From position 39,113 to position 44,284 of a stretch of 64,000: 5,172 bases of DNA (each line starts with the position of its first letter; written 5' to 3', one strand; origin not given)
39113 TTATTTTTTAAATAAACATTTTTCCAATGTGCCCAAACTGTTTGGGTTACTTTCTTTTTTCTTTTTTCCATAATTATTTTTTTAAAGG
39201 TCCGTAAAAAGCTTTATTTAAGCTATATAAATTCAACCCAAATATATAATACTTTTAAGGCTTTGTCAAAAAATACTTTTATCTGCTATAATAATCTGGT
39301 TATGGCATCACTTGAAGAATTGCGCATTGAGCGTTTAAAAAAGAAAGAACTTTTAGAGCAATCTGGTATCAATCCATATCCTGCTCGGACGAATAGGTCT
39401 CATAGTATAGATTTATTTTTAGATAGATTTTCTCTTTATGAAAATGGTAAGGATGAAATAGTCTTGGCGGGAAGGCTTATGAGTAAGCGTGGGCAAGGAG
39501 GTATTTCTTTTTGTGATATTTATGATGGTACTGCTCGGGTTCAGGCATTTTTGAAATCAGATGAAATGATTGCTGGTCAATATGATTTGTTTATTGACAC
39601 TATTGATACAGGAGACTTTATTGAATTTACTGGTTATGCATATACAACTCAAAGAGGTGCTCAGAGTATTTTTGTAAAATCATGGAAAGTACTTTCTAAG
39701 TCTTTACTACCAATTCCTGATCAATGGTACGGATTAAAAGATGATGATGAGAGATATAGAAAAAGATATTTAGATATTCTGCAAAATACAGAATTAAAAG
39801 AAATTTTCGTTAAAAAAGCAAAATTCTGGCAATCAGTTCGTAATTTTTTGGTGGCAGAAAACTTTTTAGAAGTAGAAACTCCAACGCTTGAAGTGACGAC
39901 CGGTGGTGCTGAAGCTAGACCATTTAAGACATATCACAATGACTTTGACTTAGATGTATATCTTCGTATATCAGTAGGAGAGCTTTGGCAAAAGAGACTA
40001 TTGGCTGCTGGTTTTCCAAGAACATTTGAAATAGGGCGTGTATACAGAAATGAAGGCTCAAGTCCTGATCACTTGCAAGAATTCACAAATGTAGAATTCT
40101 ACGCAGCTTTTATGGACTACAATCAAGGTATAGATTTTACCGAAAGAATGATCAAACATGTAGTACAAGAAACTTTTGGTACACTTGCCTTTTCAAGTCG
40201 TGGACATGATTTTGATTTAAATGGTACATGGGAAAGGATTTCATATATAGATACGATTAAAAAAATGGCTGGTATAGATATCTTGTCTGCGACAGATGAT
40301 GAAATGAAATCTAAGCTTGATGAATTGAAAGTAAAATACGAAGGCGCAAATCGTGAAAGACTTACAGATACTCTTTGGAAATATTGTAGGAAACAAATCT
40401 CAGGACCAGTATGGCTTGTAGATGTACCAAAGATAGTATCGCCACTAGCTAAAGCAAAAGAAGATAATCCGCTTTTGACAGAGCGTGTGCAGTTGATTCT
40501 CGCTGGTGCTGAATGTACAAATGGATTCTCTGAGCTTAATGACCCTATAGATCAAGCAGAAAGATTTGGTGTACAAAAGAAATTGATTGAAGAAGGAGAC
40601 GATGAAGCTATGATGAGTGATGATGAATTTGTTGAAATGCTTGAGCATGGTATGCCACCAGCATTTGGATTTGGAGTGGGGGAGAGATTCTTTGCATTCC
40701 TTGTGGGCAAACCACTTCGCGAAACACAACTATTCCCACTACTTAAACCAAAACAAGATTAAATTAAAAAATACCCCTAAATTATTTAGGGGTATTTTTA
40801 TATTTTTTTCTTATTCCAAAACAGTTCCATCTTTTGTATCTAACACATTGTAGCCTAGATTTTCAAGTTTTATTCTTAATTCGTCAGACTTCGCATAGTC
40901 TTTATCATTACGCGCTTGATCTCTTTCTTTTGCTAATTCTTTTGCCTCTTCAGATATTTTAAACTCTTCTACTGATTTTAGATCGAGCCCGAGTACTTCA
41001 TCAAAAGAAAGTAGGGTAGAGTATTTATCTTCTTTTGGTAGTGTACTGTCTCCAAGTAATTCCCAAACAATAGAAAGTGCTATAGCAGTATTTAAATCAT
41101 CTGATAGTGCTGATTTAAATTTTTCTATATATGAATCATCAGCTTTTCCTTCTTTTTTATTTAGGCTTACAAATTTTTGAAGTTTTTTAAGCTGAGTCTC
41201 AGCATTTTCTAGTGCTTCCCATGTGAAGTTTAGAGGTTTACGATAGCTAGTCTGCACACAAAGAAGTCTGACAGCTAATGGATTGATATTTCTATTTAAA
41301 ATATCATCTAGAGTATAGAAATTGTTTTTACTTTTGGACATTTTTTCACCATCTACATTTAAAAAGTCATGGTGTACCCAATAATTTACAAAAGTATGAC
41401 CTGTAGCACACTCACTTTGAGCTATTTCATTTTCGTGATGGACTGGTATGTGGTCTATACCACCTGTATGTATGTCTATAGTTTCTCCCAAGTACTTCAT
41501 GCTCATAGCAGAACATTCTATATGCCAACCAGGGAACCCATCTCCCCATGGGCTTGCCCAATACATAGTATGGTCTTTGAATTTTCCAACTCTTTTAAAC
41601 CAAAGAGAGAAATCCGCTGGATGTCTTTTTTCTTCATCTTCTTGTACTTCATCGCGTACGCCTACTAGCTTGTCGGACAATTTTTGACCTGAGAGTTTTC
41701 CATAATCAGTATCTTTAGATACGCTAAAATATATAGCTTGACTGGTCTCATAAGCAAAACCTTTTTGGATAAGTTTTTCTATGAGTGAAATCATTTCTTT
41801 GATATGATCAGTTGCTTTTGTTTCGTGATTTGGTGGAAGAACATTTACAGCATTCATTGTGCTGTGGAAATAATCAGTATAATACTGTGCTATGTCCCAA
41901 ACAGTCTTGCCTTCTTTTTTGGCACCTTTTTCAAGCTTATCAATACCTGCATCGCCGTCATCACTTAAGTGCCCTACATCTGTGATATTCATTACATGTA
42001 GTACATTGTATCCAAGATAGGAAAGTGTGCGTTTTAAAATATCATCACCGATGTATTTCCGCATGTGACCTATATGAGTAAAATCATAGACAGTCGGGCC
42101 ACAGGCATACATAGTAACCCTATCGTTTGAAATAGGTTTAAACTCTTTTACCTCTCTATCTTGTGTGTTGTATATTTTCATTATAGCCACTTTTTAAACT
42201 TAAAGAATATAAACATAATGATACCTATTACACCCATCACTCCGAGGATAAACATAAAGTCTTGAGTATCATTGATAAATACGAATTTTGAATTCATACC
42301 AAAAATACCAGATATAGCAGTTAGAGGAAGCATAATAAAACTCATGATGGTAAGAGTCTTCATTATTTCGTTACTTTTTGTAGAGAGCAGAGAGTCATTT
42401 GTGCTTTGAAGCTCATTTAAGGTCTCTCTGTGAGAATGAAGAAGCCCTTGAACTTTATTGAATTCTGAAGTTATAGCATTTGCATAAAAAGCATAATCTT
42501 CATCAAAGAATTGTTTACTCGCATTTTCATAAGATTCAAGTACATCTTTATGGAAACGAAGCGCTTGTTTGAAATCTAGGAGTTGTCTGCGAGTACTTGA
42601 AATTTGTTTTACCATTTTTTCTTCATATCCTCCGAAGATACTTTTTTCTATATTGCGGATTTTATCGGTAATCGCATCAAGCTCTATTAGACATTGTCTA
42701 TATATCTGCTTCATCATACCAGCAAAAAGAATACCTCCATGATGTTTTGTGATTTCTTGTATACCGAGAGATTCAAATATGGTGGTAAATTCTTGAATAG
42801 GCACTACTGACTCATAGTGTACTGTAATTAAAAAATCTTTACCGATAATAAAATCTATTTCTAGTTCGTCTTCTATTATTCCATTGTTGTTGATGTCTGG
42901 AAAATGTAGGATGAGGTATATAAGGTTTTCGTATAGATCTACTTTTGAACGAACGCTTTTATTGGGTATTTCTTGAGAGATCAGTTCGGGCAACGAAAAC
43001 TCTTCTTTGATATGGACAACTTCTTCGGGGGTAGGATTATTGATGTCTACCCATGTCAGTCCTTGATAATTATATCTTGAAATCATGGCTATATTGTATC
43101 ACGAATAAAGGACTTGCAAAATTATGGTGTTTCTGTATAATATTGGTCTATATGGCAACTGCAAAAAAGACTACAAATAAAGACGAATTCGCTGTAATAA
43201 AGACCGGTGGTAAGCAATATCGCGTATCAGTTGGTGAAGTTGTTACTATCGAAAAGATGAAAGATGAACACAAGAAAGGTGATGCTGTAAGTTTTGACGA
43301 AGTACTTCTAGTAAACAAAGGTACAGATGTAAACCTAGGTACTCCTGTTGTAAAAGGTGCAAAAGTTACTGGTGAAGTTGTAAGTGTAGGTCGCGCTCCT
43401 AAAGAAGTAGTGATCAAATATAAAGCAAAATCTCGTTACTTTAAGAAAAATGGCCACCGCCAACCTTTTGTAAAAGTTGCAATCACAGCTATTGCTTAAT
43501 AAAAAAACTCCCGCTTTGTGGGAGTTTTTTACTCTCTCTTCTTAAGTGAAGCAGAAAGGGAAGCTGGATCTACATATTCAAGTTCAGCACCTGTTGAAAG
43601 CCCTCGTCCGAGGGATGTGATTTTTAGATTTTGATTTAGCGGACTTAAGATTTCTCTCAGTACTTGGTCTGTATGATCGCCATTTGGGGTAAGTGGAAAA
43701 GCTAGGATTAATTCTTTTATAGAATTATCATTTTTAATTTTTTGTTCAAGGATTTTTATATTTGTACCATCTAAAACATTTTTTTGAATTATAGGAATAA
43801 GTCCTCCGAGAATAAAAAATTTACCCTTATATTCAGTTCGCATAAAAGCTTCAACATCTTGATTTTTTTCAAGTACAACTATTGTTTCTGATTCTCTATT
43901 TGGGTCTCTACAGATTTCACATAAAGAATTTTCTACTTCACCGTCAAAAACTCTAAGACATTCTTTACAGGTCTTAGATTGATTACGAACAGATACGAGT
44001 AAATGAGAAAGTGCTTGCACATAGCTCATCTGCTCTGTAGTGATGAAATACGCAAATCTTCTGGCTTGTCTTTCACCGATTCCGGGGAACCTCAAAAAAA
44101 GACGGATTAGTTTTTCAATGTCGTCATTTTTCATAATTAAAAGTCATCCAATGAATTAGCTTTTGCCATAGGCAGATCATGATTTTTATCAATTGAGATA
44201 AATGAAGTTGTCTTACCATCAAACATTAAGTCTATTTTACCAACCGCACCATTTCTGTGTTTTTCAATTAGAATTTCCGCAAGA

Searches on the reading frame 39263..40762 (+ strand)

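Call 57: search_protein_families(library=pfam, proteins=[window:39263-40762:+], max_evalue=0.001)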
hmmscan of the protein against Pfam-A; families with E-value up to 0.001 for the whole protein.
window:39263-40762:+ (499 aa): 2 families
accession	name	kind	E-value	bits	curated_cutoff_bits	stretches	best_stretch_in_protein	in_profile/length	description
PF00152.25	tRNA-synt_2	-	1.5e-66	225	25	1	161-493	2-306/308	tRNA synthetases class II (D, K and N)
PF01336.31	tRNA_anti-codon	-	9.5e-12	45.1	27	1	67-144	2-75/75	OB-fold nucleic acid binding domain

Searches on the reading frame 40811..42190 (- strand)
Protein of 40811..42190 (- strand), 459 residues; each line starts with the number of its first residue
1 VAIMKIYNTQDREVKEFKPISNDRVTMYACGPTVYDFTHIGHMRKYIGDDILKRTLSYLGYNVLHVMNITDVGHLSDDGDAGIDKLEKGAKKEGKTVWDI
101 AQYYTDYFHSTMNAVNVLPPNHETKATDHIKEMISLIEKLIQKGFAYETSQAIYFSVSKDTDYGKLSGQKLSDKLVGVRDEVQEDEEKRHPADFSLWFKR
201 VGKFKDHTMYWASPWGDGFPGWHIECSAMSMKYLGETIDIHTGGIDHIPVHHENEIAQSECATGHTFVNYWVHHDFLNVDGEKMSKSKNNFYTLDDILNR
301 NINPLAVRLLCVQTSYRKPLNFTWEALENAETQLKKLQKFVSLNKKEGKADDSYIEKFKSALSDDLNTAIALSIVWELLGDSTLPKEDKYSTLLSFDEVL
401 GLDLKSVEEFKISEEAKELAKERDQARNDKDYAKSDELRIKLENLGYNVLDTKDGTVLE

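Call 57: search_protein_families(library=pfam, proteins=[window:40811-42190:-], max_evalue=0.001)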
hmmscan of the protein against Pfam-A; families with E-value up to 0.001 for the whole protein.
window:40811-42190:- (459 aa): 7 families
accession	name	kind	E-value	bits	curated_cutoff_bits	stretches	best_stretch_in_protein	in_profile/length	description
PF01406.26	tRNA-synt_1e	-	2.1e-102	343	27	1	17-331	2-300/301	tRNA synthetases class I (C) catalytic domain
PF09334.17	tRNA-synt_1g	-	7.5e-14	51.7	20.1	2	37-161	13-128/391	tRNA synthetases class I (M)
PF00133.28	tRNA-synt_1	-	1.4e-06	27.8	22.7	0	23-162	23-172/414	tRNA synthetases class I (I, L, M and V)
PF23493.1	CysS_C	-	2.8e-05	24.6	23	1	412-455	4-47/51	Cysteinyl-tRNA ligase anticodon binding domain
PF01921.24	tRNA-synt_1f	-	3.4e-05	23.4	27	0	231-349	228-347/360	tRNA synthetases class I (K)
PF09190.17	DALR_2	-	9e-05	23.4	22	1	357-380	1-24/57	DALR domain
PF00750.26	tRNA-synt_1d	-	0.00053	19.5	23.3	0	22-74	19-71/349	tRNA synthetases class I (R), catalytic domain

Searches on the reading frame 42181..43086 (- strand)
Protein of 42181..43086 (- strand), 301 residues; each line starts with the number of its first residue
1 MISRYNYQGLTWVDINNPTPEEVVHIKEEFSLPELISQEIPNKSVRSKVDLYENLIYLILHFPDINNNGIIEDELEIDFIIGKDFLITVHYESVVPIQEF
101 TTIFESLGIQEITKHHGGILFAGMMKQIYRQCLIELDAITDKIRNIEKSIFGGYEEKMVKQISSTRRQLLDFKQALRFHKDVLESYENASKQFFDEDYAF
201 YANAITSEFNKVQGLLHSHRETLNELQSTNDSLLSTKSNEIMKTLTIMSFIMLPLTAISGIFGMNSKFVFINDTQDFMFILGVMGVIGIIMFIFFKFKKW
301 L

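Call 57: search_protein_families(library=pfam, proteins=[window:42181-43086:-], max_evalue=0.001)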
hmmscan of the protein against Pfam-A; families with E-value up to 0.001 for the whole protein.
window:42181-43086:- (301 aa): 2 families
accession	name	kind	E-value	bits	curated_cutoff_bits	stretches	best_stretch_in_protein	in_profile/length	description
PF01544.23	CorA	-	6.5e-55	186.9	27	1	8-296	2-291/292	CorA-like Mg2+ transporter protein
PF20990.2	DUF2207_C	-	0.00031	21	33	1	163-296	58-186/247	Predicted membrane protein (DUF2207) C-terminal domain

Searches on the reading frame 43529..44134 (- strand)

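Call 57: search_protein_families(library=pfam, proteins=[window:43529-44134:-], max_evalue=0.001)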
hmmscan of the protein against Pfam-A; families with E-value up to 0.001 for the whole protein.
window:43529-44134:- (201 aa): 3 families
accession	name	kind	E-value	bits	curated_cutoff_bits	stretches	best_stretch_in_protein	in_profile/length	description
PF13662.12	Toprim_4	-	1.8e-08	34.9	25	1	84-173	2-82/85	Toprim domain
PF21176.3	RecR_HhH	-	2.3e-06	27.8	27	1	6-48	1-43/45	RecR, helix-hairpin-helix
PF21175.2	RecR_C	-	2.9e-05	23.8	22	1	178-200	1-23/24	RecR, C-terminal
